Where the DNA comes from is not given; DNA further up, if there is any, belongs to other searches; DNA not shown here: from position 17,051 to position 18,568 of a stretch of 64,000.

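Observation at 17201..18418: Twin-arginine-exported enolase-superfamily enzyme embedded in the glycan operon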

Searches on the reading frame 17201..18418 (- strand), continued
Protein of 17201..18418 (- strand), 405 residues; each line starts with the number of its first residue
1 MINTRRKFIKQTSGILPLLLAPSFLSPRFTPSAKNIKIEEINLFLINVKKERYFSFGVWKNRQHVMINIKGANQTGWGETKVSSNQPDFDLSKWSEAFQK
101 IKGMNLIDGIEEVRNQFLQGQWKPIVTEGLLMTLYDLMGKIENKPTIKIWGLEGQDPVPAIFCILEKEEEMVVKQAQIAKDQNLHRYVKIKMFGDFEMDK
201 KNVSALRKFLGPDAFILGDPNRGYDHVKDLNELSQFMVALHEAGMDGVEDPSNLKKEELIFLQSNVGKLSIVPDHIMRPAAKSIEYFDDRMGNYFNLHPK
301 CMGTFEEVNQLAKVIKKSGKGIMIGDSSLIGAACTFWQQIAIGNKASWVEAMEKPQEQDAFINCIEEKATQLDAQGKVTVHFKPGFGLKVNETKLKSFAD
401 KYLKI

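Call 35: find_related_loci(query=A1, collection=genome_contigs, flank=10000)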
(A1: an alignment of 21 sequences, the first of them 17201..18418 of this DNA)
Query A1 (405 aa) in genome_contigs; peptide patterns used: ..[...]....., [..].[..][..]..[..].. (x = any residue, [..] = any of these).
151 stretches matched a pattern; 55 encode a relative of the query (tblastn E <= 1e-3); 54 distinct loci.
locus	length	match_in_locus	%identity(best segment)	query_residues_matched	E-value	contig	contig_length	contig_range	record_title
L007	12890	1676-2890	79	1-405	0e+0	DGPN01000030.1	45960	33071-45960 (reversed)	MAG TPA_asm: Flavobacteriaceae bacterium UBA4439 UBA4439_contig_24633, whole genome shotgun sequence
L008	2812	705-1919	77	1-405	0e+0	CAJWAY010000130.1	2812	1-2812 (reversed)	MAG TPA_asm: uncultured Flavobacteriaceae bacterium isolate ERR598978_bin.98_MetaBAT_v2.12.1_MAG genome assembly, contig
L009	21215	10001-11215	77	1-405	0e+0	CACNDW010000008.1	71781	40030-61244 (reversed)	MAG: uncultured Bacteroidetes bacterium isolate AG-892-M22 genome assembly, contig: AG-892-M22_NODE_8, whole genome shot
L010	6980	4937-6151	78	1-405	0e+0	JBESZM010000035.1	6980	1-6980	MAG: Flavobacteriaceae bacterium isolate YZ09aB_2.40 k141_261958, whole genome shotgun sequence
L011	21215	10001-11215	78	1-405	0e+0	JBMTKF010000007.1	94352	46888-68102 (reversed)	MAG: Flavobacteriaceae bacterium isolate CJ_V5_S11_100percent_par_CJ_V5_S11_metabat.81 NODE_65_length_94352_cov_7.497810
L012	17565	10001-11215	76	1-405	0e+0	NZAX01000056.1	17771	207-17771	MAG: Flavobacteriaceae bacterium isolate ARS19 13172, whole genome shotgun sequence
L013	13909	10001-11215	74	1-405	0e+0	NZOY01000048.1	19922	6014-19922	MAG: Flavobacteriaceae bacterium isolate EAC674 31870, whole genome shotgun sequence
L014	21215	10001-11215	77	1-405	0e+0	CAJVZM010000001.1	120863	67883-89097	MAG TPA_asm: uncultured Flavobacteriaceae bacterium isolate ERR599050_bin.88_MetaBAT_v2.12.1_MAG genome assembly, contig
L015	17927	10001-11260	77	1-405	0e+0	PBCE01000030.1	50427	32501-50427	MAG: Flavobacteriaceae bacterium isolate SP4060 MHASMcontig_78796, whole genome shotgun sequence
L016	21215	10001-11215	76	1-405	0e+0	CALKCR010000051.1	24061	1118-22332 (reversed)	MAG: uncultured Flavobacteriaceae bacterium isolate S4_Bin_Bin_115_sub_1 genome assembly, contig: c_000003207240, whole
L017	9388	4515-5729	76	1-405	0e+0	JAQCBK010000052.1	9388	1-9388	MAG: Bacteroidetes bacterium isolate casp15-mb.152 NODE_8749_length_9388_cov_0.071590, whole genome shotgun sequence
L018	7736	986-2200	75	1-405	0e+0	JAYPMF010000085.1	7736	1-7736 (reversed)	MAG: Flavobacteriaceae bacterium isolate 139574_S175_metabat_bins_sspec.tsv.095_sub NODE_8636_length_7736_cov_6.330165,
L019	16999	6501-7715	78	1-405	0e+0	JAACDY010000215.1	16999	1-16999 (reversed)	MAG: Bacteroidetes bacterium isolate HS5SWF_bin.63 HS5swf_k87_4080223_1_16999, whole genome shotgun sequence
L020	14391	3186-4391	75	1-402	0e+0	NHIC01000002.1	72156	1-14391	MAG: Flavobacteriaceae bacterium TMED179 96343, whole genome shotgun sequence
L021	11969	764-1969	75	4-405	0e+0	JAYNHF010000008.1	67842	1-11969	MAG: Flavobacteriaceae bacterium isolate 139545_S147_rosella_bins.tsv.095 NODE_179_length_67842_cov_6.856285, whole geno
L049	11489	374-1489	44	33-403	3e-97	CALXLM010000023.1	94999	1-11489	MAG: uncultured Opitutales bacterium isolate E02__bin54 genome assembly, contig: E02__k127_5625247, whole genome shotgun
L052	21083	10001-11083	41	43-405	6e-92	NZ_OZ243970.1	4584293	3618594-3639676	MAG: Neolewinella sp. isolate 08e72015-ada2-4834-9480-50ae4ee189e4 chromosome 1, complete sequence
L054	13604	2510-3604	42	33-396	1e-86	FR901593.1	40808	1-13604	Coraliomargarita sp. CAG:312 genomic scaffold, scf154, whole genome shotgun sequence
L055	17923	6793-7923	36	34-402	4e-84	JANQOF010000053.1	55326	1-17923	MAG: Pirellulales bacterium isolate IP29b_bin.126 k99_2843262, whole genome shotgun sequence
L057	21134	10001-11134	35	33-405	1e-79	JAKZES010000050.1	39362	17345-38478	Verrucomicrobiaceae bacterium E54 scaffold_50_length=39363, whole genome shotgun sequence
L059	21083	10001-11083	37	34-396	2e-71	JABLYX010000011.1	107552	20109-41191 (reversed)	MAG: Lentisphaeria bacterium isolate SQ_MAG_22 NODE_131_length_107552_cov_15.621450, whole genome shotgun sequence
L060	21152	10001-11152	42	19-402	4e-93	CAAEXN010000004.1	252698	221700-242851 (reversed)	MAG TPA_asm: Opitutales bacterium, isolate HGM23545, WGS project CAAEXN010000000 data, contig: SRS012969_12_k99_5456, wh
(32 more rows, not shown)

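Call 38: search_protein_families(library=pfam, proteins=[L054:800-2209:-, L054:3725-4954:-, L055:7990-9507:-, L049:7616-8767:-, L060:7499-9907:-, L060:11245-13647:-, L059:10926-15848:+, L057:2573-5179:+, L052:8591-9889:+, L055:4566-6341:-], max_evalue=0.0001)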
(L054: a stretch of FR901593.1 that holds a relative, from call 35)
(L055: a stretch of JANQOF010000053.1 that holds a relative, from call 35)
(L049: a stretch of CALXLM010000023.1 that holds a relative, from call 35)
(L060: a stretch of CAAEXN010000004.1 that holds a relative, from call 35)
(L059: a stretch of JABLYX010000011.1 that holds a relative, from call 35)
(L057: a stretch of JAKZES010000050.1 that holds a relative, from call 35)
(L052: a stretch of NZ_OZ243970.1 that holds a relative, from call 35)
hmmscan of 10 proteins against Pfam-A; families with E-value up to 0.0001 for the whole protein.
L054:800-2209:- (469 aa): 2 families
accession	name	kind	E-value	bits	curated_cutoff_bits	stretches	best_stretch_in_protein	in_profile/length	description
PF07992.20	Pyr_redox_2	-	2.1e-11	44.2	26.1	1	49-161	2-119/291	Pyridine nucleotide-disulphide oxidoreductase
PF13454.12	NAD_binding_9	-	1.8e-05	25.2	21.8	0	51-82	1-34/155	FAD-NAD(P)-binding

L054:3725-4954:- (409 aa): 1 family
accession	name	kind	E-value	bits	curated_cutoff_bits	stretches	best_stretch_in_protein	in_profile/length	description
PF03349.22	Toluene_X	-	8.5e-70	235.8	29.7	1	14-409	2-421/421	Outer membrane protein transport protein (OMPP1/FadL/TodX)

L055:7990-9507:- (505 aa): 1 family
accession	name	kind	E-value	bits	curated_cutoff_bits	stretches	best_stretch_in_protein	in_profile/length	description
PF01120.23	Alpha_L_fucos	-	1.1e-86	291.9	25.2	1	58-405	20-345/345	Alpha-L-fucosidase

L049:7616-8767:- (383 aa): 1 family
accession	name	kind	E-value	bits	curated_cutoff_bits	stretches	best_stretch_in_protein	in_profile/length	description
PF00248.27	Aldo_ket_red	-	2.7e-70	237.2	24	1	67-357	2-288/291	Aldo/keto reductase family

L060:7499-9907:- (802 aa): 4 families
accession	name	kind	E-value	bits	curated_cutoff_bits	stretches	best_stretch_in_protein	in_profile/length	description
PF17389.8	Bac_rhamnosid6H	-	7e-25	88.5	24.5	1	381-720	2-336/339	Bacterial alpha-L-rhamnosidase 6 hairpin glycosidase domain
PF08531.16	Bac_rhamnosid_N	-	4.6e-08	33.5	25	1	71-210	6-154/172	Alpha-L-rhamnosidase N-terminal domain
PF17390.7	Bac_rhamnosid_C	-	4.6e-07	30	22.1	1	725-794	1-70/78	Bacterial alpha-L-rhamnosidase C-terminal domain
PF02837.24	Glyco_hydro_2_N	-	4.8e-05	23.8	28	0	58-130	69-141/169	Glycosyl hydrolases family 2, sugar binding domain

L060:11245-13647:- (800 aa): 3 families
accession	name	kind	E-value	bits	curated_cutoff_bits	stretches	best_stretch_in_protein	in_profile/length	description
PF17389.8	Bac_rhamnosid6H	-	2.4e-28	99.8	24.5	1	377-715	2-335/339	Bacterial alpha-L-rhamnosidase 6 hairpin glycosidase domain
PF08531.16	Bac_rhamnosid_N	-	4.7e-08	33.5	25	1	77-207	15-155/172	Alpha-L-rhamnosidase N-terminal domain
PF17390.7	Bac_rhamnosid_C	-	2e-05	24.7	22.1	0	721-776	1-56/78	Bacterial alpha-L-rhamnosidase C-terminal domain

L059:10926-15848:+ (1640 aa): 5 families
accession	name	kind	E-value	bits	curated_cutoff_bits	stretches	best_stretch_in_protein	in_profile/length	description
PF02837.24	Glyco_hydro_2_N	-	1.3e-09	38.6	28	1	276-374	3-106/169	Glycosyl hydrolases family 2, sugar binding domain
PF02836.23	Glyco_hydro_2_C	-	4e-09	36.5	21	1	642-816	96-247/302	Glycosyl hydrolases family 2, TIM barrel domain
PF13364.12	BetaGal_ABD2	-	3.6e-07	31.4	23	0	1514-1602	26-108/112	Beta-galactosidase second all-beta domain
PF22666.2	Glyco_hydro_2_N2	-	6.1e-06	26.8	27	0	333-402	48-119/167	Glycosyl hydrolase 2 galactose-binding domain-like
PF00703.27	Glyco_hydro_2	-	8.8e-06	26.9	23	1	445-551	3-109/109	Glycosyl hydrolases family 2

L057:2573-5179:+ (868 aa): 6 families
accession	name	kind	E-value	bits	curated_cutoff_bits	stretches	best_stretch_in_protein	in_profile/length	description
PF25390.1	WD40_RLD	-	6.9e-62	210.3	150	2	24-305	34-336/363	RCC1-like domain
PF00415.24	RCC1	-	1.5e-41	141.2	21.7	3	185-230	1-48/50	Regulator of chromosome condensation (RCC1) repeat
PF13540.12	RCC1_2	-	7e-32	108.8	22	3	169-198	1-30/30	Regulator of chromosome condensation (RCC1) repeat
PF13205.12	Big_5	-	2.3e-16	60.8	23.6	1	379-486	3-105/105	Bacterial Ig-like domain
PF13385.13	Laminin_G_3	-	1.8e-11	44.9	27.6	1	553-719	4-150/151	Concanavalin A-like lectin/glucanases superfamily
PF25384.1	Alsin_RLD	-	3.5e-05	23.7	100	0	168-214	276-318/405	Alsin RCC1-like domain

L052:8591-9889:+ (432 aa): 2 families
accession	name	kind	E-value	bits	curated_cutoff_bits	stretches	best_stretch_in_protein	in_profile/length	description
PF02518.31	HATPase_c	-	1.6e-18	67.6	26.4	1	331-431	2-108/111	Histidine kinase-, DNA gyrase B-, and HSP90-like ATPase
PF00672.30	HAMP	-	1.5e-08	35.3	25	1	51-99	4-52/53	HAMP domain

L055:4566-6341:- (591 aa): 1 family
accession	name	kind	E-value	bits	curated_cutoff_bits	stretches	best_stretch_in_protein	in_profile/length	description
PF24251.1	DUF7453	-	2.3e-53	182.2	26.2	3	378-574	258-459/460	Family of unknown function (DUF7453)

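Call 43: find_encoding_contigs(protein=P0149, flank=10000, max_places=1)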
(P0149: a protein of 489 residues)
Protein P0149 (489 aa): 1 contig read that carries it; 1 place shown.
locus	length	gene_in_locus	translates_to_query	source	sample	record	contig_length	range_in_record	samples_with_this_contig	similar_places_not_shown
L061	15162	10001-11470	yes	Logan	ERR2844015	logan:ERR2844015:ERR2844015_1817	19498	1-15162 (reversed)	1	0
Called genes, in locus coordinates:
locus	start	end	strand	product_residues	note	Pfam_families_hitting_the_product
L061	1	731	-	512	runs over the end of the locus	PF01209:Ubie_methyltran, PF02353:CMAS, PF05175:MTS, PF13489:Methyltransf_23, PF08241:Methyltransf_11, PF08242:Methyltransf_12, PF13649:Methyltransf_25, PF13847:Methyltransf_31, +3 more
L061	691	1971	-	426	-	PF00005:ABC_tran, PF14524:Wzt_C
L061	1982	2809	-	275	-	PF01061:ABC2_membrane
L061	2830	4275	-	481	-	PF13439:Glyco_transf_4 (weak), PF20706:GT4-conflict, PF00534:Glycos_transf_1, PF13692:Glyco_trans_1_4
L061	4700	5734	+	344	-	PF00535:Glycos_transf_2, PF10111:Glyco_tranf_2_2, PF13641:Glyco_tranf_2_3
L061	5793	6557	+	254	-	PF01061:ABC2_membrane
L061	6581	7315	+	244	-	PF00005:ABC_tran, PF13304:AAA_21 (faint)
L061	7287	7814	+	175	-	-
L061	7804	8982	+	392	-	PF00535:Glycos_transf_2, PF10111:Glyco_tranf_2_2, PF13641:Glyco_tranf_2_3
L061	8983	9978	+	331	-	PF00535:Glycos_transf_2, PF10111:Glyco_tranf_2_2, PF13641:Glyco_tranf_2_3 (weak)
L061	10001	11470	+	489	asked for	PF13378:MR_MLE_C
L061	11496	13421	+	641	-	PF00535:Glycos_transf_2, PF10111:Glyco_tranf_2_2, PF13641:Glyco_tranf_2_3, PF00535:Glycos_transf_2, PF10111:Glyco_tranf_2_2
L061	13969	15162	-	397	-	?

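Call 57: search_solved_structures(query=L005:8538-9983:+, max_evalue=1e-30)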
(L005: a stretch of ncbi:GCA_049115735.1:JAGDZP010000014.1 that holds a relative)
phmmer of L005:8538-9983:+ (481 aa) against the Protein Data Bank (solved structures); distinct sequences matched with E-value up to 1e-30: 6.
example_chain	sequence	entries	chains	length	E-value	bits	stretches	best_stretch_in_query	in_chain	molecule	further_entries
6hhm_A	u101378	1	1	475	1.1e-54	189.3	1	27-470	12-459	Arylsulfatase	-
5fql_A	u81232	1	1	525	1.6e-37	132.7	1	30-358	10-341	IDURONATE-2-SULFATASE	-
6ioz_A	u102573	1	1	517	3.4e-37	131.6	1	33-358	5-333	Iduronate 2-sulfatase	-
9s03_A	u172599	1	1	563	1.9e-32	116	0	282-465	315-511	Putative sulfatase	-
5g2v_A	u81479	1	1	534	1.4e-31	113.1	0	283-465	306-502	N-ACETYLGLUCOSAMINE-6-SULFATASE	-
6fny_A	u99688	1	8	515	2.5e-31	112.3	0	31-456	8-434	Choline-sulfatase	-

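Call 58: search_solved_structures(query=L004:11270-12724:+, max_evalue=1e-30)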
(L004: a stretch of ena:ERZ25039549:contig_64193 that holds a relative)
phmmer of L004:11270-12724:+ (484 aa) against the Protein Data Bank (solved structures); distinct sequences matched with E-value up to 1e-30: 31.
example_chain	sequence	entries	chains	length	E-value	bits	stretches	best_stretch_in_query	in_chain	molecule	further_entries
6hhm_A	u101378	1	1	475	3e-75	257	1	26-467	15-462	Arylsulfatase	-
5fql_A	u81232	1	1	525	1.5e-59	205.2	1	22-349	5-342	IDURONATE-2-SULFATASE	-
6ioz_A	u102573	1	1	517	3.3e-59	204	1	28-349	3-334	Iduronate 2-sulfatase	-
6pt4_B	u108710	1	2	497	6e-49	170.2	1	28-464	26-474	exo-2S-iota carrageenan S1 sulfatase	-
6ptk_A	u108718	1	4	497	1.2e-47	165.9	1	28-464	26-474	exo-2S-iota carrageenan S1 sulfatase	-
6pt6_B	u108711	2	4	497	1.7e-47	165.4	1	28-464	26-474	exo-2S-iota carrageenan S1 sulfatase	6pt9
7oz8_AAA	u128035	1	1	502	1.7e-45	158.8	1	26-456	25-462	Choline-sulfatase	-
4upi_A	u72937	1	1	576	1.4e-44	155.8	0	207-467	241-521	SULFATASE FAMILY PROTEIN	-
5g2v_A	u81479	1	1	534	6.1e-44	153.7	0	279-463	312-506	N-ACETYLGLUCOSAMINE-6-SULFATASE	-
6fny_A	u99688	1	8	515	2.1e-42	148.6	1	30-449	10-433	Choline-sulfatase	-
6hr5_A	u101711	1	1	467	2.4e-41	145.1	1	10-459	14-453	Alpha-L-rhamnosidase/sulfatase (GH78)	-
6g5z_A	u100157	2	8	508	1.2e-40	142.8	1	30-449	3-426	Choline-sulfatase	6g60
7pth_A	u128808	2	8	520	1.4e-40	142.6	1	30-449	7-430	Choline sulfatase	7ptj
4upl_A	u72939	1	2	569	9.7e-39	136.5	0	200-457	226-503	SULFATASE FAMILY PROTEIN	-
7p24_AAA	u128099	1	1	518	1.2e-38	136.3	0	282-458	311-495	Mucin-desulfating sulfatase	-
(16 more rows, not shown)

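Call 67: search_protein_families(library=pfam, proteins=[P0128, P0155, P0156, P0164], max_evalue=0.001)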
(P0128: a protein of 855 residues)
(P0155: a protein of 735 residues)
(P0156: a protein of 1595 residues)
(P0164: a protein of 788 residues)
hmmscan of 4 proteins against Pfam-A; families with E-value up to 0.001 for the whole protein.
P0128 (855 aa): 4 families
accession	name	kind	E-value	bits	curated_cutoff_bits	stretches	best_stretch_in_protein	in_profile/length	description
PF00884.28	Sulfatase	-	5.3e-61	207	25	1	30-337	1-300/301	Sulfatase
PF13378.12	MR_MLE_C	-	5.1e-12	46.4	29.4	1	617-842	2-217/219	Enolase C-terminal domain-like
PF16347.10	SGSH_C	-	1.9e-07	31.8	29.3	1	294-418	9-134/154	N-sulphoglucosamine sulphohydrolase, C-terminal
PF01663.27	Phosphodiest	-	3.5e-06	27.3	23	1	33-279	2-224/342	Type I phosphodiesterase / nucleotide pyrophosphatase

P0155 (735 aa): 1 family
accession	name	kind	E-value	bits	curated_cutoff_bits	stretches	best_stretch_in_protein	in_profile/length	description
PF16889.11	Hepar_II_III_N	-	1.9e-33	116.7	22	1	436-709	52-319/340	Heparinase II/III N-terminus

P0156 (1595 aa): 7 families
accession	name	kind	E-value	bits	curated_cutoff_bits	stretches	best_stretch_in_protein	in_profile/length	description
PF00535.33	Glycos_transf_2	-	2.7e-41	141.8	23.3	2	629-786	1-164/168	Glycosyl transferase family 2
PF13641.12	Glyco_tranf_2_3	-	4.8e-23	82.8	27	2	882-1123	3-224/230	Glycosyltransferase like family 2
PF10111.15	Glyco_tranf_2_2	-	8.2e-17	62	27.3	2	630-817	2-208/276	Glycosyltransferase like family 2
PF13578.12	Methyltransf_24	-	1.1e-08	36.3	26.3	1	22-110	1-94/105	Methyltransferase domain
PF13632.12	Glyco_trans_2_3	-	1.2e-05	25.7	27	0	967-1108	4-126/198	Glycosyl transferase family group 2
PF13378.12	MR_MLE_C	-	2.1e-05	24.8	29.4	1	1358-1525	10-171/219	Enolase C-terminal domain-like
PF13712.12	Glyco_tranf_2_5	-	2.8e-05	24.4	27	1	947-1097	39-181/210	Glycosyltransferase like family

P0164 (788 aa): 4 families
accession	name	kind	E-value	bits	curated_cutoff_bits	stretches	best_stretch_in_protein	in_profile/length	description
PF00535.33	Glycos_transf_2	-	3.9e-32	111.9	23.3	1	9-125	1-118/168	Glycosyl transferase family 2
PF13641.12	Glyco_tranf_2_3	-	2.6e-11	44.4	27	1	8-128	3-128/230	Glycosyltransferase like family 2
PF10111.15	Glyco_tranf_2_2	-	2.4e-07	31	27.3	1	9-107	1-103/276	Glycosyltransferase like family 2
PF13378.12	MR_MLE_C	-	8.3e-07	29.4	29.4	1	551-770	16-218/219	Enolase C-terminal domain-like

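Call 71: find_homologous_proteins(query=P0128, max_evalue=1e-60)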
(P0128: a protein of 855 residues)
Query P0128 (855 aa): 3031 proteins with E <= 1e-60 among 8000 candidates; the best 120 are listed.
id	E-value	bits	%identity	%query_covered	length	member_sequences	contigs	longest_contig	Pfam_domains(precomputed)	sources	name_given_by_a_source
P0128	0.0e+0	2002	100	100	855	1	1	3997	PF13378.13,PF01663.28,PF16347.11,PF00884.29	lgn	-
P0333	0.0e+0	1399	70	97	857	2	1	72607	PF13378.13,PF01663.28,PF16347.11,PF00884.29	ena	-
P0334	4.7e-198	678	46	50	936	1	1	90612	PF14707.12,PF01663.28,PF16347.11,PF00884.29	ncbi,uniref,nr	ncbi:sulfatase-like hydrolase/transferase [Aquisphaera insulae]|uniref:sulfatase-like hydrolase/tran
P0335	2.2e-195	669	46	52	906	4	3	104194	PF14707.12,PF01663.28,PF16347.11,PF00884.29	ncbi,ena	-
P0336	5.3e-194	664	45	51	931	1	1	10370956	PF14707.12,PF01663.28,PF16347.11,PF00884.29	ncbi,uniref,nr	ncbi:Arylsulfatase precursor [Aquisphaera giovannonii]|uniref:Arylsulfatase n=1 Tax=Aquisphaera giov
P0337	3.6e-193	662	44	51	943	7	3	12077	PF14707.12,PF01663.28,PF16347.11,PF00884.29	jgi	jgi:arylsulfatase A-like enzyme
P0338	7.2e-191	654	44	51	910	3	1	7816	PF14707.12,PF01663.28,PF16347.11,PF00884.29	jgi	jgi:arylsulfatase A-like enzyme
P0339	2.1e-167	577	45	48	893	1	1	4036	PF14707.12,PF01663.28,PF16347.11,PF00884.29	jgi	-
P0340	1.6e-163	564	29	58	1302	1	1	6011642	PF14707.12,PF02995.23,PF01663.28,PF16347.11,PF00884.29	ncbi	ncbi:Arylsulfatase [Chamberlinius hualienensis]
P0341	1.0e-156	541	40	47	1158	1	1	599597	PF12733.14,PF07394.18,PF13753.13,PF01663.28,PF16347.11,PF00884.29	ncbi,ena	-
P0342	1.4e-154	534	46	51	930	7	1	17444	PF14707.12,PF01663.28,PF16347.11,PF00884.29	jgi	jgi:arylsulfatase A-like enzyme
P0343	2.7e-143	497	46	51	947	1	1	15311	PF02995.23,PF01663.28,PF16347.11,PF00884.29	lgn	-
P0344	5.4e-140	486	48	54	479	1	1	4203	PF00884.29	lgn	-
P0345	6.1e-138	479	48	51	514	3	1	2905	PF01663.28,PF16347.11,PF00884.29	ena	-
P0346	2.2e-136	474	50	51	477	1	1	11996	PF01663.28,PF16347.11,PF00884.29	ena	-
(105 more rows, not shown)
